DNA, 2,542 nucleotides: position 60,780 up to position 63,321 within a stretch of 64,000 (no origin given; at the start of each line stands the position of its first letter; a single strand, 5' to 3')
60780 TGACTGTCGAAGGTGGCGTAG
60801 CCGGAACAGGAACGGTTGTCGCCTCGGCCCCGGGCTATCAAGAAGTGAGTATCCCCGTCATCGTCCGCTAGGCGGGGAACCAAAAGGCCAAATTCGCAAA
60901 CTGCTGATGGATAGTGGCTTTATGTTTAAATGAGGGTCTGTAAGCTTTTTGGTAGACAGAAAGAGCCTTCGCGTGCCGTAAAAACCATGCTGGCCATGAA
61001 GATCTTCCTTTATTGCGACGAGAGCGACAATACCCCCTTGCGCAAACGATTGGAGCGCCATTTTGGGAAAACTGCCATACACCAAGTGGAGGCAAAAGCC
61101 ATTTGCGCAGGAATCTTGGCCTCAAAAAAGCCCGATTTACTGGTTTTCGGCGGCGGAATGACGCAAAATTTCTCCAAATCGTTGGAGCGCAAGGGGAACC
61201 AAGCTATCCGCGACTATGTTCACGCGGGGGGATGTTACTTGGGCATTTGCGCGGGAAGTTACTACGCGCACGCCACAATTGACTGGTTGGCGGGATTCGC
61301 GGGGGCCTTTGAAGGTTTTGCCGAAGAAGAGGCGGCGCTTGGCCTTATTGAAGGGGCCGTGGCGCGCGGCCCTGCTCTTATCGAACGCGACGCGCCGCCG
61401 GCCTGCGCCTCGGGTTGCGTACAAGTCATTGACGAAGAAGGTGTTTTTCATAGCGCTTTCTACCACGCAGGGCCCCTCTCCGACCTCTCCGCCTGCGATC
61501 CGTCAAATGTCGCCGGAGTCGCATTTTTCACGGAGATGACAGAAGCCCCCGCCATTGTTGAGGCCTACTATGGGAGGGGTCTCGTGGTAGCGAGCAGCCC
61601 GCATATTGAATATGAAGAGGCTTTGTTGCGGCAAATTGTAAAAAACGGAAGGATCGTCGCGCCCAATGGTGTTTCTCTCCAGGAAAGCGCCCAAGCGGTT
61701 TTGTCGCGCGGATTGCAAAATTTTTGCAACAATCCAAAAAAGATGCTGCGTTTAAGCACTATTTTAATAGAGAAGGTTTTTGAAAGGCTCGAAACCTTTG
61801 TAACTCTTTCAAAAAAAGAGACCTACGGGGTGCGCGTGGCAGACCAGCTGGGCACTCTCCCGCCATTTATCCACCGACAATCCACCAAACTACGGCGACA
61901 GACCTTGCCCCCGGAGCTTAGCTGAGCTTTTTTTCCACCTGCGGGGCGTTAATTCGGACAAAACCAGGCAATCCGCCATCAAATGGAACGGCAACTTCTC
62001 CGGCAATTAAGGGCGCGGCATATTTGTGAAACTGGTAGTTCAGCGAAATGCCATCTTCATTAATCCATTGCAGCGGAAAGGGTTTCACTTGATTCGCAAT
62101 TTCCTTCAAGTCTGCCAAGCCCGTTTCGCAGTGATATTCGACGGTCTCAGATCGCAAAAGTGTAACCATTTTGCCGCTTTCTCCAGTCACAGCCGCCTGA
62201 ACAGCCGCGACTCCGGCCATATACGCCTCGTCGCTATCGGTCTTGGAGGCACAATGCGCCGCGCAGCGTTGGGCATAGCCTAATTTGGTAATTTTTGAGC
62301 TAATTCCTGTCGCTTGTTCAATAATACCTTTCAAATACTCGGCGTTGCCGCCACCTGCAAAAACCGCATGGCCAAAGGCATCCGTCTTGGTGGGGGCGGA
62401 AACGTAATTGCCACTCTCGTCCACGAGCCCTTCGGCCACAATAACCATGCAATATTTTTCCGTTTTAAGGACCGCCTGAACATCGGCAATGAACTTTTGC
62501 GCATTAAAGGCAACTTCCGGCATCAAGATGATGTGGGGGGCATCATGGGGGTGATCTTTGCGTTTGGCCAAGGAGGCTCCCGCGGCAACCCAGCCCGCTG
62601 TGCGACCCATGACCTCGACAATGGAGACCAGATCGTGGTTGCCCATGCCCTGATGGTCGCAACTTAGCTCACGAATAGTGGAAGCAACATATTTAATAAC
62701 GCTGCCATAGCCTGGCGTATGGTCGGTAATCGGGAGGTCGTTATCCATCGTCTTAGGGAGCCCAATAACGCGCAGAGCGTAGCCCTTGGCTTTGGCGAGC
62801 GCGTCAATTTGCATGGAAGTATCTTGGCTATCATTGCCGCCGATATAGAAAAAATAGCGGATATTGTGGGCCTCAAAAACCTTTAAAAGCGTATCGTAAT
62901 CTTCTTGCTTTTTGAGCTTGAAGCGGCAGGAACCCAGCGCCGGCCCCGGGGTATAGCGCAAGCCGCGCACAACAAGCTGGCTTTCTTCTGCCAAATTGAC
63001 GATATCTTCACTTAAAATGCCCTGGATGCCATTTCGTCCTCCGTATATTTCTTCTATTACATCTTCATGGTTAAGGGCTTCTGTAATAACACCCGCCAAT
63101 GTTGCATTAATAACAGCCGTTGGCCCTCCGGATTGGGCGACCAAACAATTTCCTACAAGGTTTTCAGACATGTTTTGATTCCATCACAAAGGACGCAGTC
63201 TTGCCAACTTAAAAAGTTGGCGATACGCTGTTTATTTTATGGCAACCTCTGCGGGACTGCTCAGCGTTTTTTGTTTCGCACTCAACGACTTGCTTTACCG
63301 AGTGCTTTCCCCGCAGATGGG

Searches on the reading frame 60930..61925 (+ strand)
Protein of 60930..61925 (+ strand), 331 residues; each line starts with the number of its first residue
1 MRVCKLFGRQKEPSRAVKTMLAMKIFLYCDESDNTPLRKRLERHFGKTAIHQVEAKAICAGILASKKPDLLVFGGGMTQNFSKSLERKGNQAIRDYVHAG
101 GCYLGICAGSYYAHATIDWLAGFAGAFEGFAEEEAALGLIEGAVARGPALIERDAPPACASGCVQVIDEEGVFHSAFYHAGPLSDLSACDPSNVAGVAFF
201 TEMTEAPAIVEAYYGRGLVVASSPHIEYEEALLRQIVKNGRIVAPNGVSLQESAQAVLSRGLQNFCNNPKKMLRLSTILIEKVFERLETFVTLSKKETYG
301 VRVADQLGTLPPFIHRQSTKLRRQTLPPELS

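Call 23: search_protein_families(library=pfam, proteins=[window:60930-61925:+], max_evalue=0.001)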
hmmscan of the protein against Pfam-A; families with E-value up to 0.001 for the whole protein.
window:60930-61925:+ (331 aa): 2 families
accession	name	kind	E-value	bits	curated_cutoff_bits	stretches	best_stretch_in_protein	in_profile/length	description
PF09825.15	BPL_N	-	5.8e-19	68.5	24.2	1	39-238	25-231/283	Biotin-protein ligase, N terminal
PF07685.20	GATase_3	-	0.00022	21.4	27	1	51-110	33-85/196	CobB/CobQ-like glutamine amidotransferase domain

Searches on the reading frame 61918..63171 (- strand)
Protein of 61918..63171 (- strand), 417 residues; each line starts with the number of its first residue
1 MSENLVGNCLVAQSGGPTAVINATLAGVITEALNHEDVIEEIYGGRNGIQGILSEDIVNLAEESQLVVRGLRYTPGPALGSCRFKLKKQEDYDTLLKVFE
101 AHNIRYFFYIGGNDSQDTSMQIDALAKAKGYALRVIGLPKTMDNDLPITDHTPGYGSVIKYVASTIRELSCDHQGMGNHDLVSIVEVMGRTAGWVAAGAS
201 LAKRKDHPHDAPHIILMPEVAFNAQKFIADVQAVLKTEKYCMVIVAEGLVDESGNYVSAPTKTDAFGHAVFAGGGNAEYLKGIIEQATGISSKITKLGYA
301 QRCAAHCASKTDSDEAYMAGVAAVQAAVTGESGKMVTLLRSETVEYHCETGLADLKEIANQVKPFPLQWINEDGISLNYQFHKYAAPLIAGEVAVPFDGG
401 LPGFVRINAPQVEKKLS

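Call 23: search_protein_families(library=pfam, proteins=[window:61918-63171:-], max_evalue=0.001)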
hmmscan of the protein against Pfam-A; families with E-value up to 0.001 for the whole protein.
window:61918-63171:- (417 aa): 1 family
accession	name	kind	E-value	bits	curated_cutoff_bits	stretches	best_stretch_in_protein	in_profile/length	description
PF00365.25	PFK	-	5.1e-57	193.8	30.9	1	9-326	2-276/277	Phosphofructokinase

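Call 24: search_protein_families(library=ncbifam, proteins=[window:61918-63171:-], max_evalue=0.00001)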
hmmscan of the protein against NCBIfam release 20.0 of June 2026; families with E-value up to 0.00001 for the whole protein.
window:61918-63171:- (417 aa): 11 families
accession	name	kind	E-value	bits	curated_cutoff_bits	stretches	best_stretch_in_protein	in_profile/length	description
NF010675.0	PRK14072.1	subfamily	1.1e-156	521.8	273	1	7-416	4-413/416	diphosphate--fructose-6-phosphate 1-phosphotransferase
NF002872.1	PRK03202.1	subfamily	5.1e-48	163.7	253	1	13-368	7-313/323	ATP-dependent 6-phosphofructokinase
TIGR02483.1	PFK_mixed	subfamily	3.2e-47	161.2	430.55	1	11-344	4-317/325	phosphofructokinase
NF005301.0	PRK06830.1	equivalog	1.4e-35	122.7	400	1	10-348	85-412/445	ATP-dependent 6-phosphofructokinase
NF010674.0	PRK14071.1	equivalog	6.8e-30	104.2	544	1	12-346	10-329/360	ATP-dependent 6-phosphofructokinase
TIGR02482.1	PFKA_ATP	equivalog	2.6e-29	102.2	371.35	1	12-253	5-227/301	6-phosphofructokinase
NF041103.1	PFKA_PPi_Ttgales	equivalog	1.3e-24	87.1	550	1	13-346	5-341/407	diphosphate--fructose-6-phosphate 1-phosphotransferase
NF005121.0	PRK06555.1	equivalog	7.2e-20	71.1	395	1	14-334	11-357/404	pyrophosphate--fructose-6-phosphate 1-phosphotransferase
TIGR02477.1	PFKA_PPi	equivalog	2.4e-19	69.3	587.95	1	13-251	74-311/539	diphosphate--fructose-6-phosphate 1-phosphotransferase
TIGR02478.1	6PF1K_euk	equivalog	3.2e-19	68.6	708.4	1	121-334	129-316/744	6-phosphofructokinase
NF005482.0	PRK07085.1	subfamily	1.7e-18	66.5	446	1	11-250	78-316/558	diphosphate--fructose-6-phosphate 1-phosphotransferase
